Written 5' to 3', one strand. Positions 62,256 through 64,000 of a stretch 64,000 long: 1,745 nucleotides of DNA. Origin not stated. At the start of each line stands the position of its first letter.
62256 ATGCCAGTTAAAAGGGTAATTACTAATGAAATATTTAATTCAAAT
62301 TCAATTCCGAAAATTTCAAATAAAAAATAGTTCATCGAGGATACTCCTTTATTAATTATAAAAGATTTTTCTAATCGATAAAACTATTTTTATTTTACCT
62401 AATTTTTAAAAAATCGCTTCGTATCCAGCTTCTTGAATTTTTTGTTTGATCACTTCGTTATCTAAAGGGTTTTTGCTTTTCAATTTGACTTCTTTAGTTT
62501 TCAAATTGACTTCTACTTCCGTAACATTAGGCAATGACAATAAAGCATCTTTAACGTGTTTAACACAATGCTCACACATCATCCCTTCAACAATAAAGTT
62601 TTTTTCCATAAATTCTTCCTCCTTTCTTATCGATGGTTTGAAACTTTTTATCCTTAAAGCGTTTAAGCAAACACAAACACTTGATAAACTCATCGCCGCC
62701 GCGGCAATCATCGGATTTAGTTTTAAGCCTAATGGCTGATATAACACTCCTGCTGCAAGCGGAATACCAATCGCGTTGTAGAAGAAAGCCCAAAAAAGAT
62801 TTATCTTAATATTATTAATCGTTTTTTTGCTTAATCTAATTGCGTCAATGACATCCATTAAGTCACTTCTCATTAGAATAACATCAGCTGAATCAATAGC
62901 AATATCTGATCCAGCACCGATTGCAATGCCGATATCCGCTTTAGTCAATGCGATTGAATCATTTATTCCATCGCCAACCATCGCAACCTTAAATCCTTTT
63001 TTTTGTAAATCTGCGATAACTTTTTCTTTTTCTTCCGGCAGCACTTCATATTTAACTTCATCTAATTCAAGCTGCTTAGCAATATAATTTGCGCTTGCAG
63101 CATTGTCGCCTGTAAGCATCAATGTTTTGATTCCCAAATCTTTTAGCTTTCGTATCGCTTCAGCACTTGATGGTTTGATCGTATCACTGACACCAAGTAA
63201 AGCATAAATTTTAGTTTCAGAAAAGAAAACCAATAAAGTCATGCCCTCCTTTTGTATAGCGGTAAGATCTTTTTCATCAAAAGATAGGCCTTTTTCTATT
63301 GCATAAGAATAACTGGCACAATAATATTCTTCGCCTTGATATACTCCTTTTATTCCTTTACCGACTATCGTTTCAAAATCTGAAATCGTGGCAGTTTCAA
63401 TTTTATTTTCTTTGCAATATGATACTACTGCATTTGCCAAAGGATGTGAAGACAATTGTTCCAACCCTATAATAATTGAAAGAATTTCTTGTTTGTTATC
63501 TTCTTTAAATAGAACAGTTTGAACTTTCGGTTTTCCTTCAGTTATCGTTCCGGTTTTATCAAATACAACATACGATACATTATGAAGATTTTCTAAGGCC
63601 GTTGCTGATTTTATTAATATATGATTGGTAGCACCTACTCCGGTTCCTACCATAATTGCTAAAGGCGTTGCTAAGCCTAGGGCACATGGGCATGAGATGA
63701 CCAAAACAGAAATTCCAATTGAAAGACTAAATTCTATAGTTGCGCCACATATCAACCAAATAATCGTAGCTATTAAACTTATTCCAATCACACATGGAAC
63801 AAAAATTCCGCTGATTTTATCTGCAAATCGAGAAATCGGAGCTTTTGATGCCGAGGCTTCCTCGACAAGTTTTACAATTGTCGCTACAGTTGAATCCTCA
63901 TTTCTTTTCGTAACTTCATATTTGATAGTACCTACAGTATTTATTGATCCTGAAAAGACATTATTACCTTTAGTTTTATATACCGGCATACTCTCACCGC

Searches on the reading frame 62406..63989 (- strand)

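Call 25: search_protein_families(library=pfam, proteins=[window:62406-63989:-], max_evalue=1)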
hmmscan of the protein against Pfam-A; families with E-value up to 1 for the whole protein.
window:62406-63989:- (527 aa): 6 families
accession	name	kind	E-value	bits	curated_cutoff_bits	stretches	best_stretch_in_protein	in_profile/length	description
PF00122.25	E1-E2_ATPase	-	2.8e-33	115.4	28.1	1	1-120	60-179/181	E1-E2 ATPase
PF00702.32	Hydrolase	-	8.5e-32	111.5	26.4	1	141-352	4-191/191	haloacid dehalogenase-like hydrolase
PF00403.32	HMA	-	6.7e-15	55.7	24.8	1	465-524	2-62/62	Heavy-metal-associated domain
PF08282.18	Hydrolase_3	-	5.5e-06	26.7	20.9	2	324-372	195-243/255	haloacid dehalogenase-like hydrolase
PF14791.11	DNA_pol_B_thumb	-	0.0015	18.7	25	1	229-267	18-54/63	DNA polymerase beta thumb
PF16491.10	Peptidase_M48_N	-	0.36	11.1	27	1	53-99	116-162/179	CAAX prenyl protease N-terminal, five membrane helices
